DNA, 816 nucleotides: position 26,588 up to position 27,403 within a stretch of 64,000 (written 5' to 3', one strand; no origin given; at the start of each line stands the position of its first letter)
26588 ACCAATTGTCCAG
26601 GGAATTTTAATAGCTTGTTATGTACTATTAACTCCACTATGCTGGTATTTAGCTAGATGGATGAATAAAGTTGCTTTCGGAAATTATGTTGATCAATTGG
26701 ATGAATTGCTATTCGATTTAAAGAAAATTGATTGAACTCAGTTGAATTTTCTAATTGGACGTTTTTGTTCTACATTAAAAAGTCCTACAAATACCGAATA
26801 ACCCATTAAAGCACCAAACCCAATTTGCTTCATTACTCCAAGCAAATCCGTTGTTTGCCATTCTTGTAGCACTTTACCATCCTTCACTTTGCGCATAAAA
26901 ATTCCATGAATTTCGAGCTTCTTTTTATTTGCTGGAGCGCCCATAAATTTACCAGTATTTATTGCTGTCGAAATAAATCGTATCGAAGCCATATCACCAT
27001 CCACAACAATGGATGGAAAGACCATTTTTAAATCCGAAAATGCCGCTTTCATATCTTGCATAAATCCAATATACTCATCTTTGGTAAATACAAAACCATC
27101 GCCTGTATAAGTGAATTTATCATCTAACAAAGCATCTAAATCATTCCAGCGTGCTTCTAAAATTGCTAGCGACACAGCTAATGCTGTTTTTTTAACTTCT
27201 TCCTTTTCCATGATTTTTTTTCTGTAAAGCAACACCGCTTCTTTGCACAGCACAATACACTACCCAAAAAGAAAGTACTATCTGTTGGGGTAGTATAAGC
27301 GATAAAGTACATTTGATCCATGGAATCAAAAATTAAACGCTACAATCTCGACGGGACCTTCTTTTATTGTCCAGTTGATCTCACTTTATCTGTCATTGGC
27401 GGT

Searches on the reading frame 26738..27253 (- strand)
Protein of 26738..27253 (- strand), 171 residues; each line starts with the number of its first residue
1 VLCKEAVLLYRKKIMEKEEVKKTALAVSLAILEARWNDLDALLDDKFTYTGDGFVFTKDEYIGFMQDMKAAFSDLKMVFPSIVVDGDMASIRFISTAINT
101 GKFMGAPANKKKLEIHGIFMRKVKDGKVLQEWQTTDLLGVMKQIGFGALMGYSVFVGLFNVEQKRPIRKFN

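Call 51: search_protein_families(library=pfam, proteins=[window:26738-27253:-], max_evalue=0.001)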
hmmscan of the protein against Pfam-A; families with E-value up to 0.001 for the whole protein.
window:26738-27253:- (171 aa): 3 families
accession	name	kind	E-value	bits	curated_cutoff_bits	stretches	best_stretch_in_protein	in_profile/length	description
PF07366.18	SnoaL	-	6e-18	65.3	28.4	1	33-144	13-126/126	SnoaL-like polyketide cyclase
PF12680.13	SnoaL_2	-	1.1e-08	36.1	27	1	33-128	10-99/102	SnoaL-like domain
PF14534.12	DUF4440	-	1.8e-06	28.8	25.2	1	31-101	12-83/107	Domain of unknown function (DUF4440)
